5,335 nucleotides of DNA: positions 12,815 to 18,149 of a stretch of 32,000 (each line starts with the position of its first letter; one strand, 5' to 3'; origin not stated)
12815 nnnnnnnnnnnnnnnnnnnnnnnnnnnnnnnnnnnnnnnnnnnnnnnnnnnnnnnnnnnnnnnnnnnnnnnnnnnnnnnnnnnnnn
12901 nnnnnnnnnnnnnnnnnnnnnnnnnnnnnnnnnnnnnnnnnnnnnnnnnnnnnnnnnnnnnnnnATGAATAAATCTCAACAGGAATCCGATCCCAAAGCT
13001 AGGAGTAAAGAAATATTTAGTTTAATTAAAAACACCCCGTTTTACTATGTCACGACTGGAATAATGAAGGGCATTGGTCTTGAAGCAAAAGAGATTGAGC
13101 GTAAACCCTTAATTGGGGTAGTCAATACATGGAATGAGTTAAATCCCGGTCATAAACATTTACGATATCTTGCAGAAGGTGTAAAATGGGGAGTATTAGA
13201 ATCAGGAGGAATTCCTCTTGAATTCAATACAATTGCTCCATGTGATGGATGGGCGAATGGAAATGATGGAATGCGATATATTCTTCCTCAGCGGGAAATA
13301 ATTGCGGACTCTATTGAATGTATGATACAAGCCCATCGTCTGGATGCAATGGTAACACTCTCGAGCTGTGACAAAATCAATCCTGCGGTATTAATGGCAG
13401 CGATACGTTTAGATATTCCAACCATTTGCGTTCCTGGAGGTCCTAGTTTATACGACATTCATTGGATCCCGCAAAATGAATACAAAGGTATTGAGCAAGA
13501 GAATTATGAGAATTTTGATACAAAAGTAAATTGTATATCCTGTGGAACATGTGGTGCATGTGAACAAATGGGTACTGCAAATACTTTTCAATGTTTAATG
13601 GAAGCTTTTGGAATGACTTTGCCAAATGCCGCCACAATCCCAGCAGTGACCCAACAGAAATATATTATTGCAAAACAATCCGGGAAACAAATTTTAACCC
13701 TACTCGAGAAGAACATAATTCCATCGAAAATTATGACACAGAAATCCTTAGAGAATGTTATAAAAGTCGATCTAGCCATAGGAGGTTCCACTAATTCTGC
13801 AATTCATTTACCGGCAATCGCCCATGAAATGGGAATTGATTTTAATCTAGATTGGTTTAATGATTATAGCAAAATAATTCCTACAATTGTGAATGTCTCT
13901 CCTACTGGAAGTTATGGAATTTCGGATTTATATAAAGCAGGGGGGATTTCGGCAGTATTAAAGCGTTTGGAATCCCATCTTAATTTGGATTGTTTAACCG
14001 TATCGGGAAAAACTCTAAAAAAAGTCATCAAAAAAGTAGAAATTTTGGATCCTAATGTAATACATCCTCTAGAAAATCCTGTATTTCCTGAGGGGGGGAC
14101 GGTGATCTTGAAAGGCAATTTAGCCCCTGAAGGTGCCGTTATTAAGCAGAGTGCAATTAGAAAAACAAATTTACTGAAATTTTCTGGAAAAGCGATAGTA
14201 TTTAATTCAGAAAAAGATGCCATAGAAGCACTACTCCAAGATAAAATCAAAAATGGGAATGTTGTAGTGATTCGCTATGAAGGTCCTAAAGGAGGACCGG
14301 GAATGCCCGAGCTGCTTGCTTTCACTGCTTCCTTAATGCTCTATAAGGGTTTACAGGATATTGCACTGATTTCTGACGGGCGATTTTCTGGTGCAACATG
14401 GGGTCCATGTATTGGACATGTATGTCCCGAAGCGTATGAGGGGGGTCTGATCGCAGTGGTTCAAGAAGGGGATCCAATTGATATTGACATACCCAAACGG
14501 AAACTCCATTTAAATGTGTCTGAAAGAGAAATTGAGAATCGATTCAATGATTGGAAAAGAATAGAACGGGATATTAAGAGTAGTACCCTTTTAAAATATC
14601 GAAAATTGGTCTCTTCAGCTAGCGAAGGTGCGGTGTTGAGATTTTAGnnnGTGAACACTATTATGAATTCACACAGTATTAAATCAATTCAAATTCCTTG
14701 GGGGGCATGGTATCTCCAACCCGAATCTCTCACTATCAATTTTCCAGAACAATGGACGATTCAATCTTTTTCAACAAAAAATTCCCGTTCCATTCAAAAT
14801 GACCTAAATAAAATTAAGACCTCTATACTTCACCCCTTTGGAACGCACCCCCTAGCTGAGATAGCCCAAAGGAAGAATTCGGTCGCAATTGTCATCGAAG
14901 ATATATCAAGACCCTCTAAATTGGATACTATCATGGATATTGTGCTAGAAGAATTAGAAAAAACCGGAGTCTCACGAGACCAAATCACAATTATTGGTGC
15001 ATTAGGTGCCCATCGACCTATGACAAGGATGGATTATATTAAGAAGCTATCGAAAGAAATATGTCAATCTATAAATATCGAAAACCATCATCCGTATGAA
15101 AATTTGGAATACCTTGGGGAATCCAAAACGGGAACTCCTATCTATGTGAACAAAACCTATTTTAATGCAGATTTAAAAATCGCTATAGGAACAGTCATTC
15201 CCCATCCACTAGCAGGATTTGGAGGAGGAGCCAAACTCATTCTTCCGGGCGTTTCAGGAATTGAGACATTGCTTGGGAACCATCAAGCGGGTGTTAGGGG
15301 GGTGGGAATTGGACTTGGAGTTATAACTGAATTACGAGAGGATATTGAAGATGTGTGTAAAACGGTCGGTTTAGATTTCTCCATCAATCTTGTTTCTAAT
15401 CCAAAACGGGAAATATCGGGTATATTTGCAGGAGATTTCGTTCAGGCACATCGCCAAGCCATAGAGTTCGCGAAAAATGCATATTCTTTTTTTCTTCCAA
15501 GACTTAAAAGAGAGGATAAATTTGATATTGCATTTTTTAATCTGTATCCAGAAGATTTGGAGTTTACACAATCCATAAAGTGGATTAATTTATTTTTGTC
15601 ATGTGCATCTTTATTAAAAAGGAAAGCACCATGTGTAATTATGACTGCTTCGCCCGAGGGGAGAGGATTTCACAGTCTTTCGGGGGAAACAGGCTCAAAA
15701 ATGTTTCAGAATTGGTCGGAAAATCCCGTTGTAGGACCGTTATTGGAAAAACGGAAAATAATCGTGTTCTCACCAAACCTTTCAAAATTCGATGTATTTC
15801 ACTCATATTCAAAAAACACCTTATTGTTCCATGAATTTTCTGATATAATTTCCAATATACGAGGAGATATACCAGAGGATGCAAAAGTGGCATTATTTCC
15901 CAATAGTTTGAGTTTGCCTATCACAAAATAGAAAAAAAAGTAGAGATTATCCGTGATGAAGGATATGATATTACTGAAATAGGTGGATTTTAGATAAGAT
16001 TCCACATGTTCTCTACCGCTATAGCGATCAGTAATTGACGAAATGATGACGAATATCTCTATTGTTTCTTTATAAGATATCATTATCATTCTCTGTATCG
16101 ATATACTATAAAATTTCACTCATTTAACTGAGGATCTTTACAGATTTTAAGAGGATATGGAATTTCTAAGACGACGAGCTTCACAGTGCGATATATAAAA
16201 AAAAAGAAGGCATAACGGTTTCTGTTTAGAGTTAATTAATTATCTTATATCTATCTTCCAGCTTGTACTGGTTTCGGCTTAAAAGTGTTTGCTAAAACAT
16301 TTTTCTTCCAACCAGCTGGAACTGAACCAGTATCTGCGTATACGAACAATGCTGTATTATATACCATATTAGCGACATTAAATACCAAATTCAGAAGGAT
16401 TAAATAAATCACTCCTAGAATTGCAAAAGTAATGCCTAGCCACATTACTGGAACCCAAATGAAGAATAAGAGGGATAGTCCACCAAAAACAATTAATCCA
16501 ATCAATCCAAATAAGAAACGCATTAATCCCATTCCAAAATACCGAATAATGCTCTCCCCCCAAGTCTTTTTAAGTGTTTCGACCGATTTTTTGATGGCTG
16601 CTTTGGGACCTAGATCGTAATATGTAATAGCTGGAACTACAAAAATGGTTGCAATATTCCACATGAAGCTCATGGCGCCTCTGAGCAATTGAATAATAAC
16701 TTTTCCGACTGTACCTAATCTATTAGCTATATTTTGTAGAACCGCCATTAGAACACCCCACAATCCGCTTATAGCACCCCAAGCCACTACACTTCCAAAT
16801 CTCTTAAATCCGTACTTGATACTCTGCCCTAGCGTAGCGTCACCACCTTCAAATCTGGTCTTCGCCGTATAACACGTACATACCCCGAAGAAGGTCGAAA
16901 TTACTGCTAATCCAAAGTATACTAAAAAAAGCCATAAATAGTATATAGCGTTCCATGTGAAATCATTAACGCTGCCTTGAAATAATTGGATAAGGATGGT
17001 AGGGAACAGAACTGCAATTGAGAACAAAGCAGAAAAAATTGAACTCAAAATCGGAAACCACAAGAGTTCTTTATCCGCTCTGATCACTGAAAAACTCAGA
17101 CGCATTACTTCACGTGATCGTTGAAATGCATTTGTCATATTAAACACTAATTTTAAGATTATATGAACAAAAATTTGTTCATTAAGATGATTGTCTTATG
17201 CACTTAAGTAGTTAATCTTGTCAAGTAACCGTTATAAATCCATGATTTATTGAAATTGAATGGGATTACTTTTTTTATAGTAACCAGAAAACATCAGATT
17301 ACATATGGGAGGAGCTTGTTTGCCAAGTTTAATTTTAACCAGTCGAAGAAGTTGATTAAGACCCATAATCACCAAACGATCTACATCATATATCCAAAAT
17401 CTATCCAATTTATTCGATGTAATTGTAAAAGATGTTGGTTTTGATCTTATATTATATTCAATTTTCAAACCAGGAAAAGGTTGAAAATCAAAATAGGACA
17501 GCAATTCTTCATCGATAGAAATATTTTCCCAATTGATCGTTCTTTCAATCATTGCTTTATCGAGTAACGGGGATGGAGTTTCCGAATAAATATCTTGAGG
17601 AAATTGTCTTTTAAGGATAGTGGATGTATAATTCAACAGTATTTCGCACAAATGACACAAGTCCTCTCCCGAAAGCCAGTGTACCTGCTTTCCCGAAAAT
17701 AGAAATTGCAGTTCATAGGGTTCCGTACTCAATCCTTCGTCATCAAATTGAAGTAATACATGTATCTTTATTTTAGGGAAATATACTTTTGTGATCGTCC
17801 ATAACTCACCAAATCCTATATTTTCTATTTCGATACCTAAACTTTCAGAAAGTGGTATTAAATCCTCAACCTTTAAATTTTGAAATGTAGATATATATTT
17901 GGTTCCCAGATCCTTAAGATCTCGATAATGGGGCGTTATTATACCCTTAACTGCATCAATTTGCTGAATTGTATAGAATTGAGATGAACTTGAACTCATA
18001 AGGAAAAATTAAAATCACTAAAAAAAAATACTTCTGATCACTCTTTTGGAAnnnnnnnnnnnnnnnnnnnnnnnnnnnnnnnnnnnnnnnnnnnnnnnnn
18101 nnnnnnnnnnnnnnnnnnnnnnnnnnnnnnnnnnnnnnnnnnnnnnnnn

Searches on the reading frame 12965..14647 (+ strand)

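Call 8: search_protein_families(library=pfam, proteins=[window:12965-14647:+], max_evalue=0.01)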
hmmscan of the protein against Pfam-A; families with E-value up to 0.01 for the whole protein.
window:12965-14647:+ (560 aa): 2 families
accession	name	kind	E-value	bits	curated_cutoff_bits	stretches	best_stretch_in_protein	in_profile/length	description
PF00920.27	ILVD_EDD_N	-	4.5e-113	378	27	1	47-353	1-315/316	Dihydroxy-acid/6-phosphogluconate dehydratase N-terminal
PF24877.1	ILV_EDD_C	-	1.1e-71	240.7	27.7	1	364-556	1-191/191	Dihydroxy-acid/6-phosphogluconate dehydratase C-terminal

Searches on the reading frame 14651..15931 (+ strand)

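Call 8: search_protein_families(library=pfam, proteins=[window:14651-15931:+], max_evalue=0.01)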
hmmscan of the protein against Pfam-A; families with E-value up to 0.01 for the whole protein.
window:14651-15931:+ (426 aa): 1 family
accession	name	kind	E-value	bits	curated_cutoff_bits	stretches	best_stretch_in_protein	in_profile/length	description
PF09861.14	Lar_N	-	3.3e-54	183.6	23.3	1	25-213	4-194/204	Lactate racemase N-terminal domain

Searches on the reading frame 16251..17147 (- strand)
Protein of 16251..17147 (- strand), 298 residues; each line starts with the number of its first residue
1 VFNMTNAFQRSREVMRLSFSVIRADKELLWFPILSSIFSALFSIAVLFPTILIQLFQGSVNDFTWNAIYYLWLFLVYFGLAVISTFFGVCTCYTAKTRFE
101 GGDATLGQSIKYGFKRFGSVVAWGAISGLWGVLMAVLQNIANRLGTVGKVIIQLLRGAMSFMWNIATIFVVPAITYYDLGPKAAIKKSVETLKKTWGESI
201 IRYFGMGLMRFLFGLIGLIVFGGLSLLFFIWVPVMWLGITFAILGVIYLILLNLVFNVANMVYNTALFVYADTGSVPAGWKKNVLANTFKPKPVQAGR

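Call 8: search_protein_families(library=pfam, proteins=[window:16251-17147:-], max_evalue=0.01)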
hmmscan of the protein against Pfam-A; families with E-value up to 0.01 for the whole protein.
window:16251-17147:- (298 aa): 1 family
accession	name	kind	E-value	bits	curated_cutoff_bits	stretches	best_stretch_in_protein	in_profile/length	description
PF19656.5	DUF6159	-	5.4e-28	98.7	27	1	68-275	2-201/204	Family of unknown function (DUF6159)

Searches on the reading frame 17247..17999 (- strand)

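Call 8: search_protein_families(library=pfam, proteins=[window:17247-17999:-], max_evalue=0.01)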
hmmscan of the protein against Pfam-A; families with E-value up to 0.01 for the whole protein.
window:17247-17999:- (250 aa): 1 family
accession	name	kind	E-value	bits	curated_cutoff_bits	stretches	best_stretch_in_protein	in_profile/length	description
PF12654.12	DUF3786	-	0.0069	16.4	27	0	41-123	99-175/176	Domain of unknown function (DUF3786)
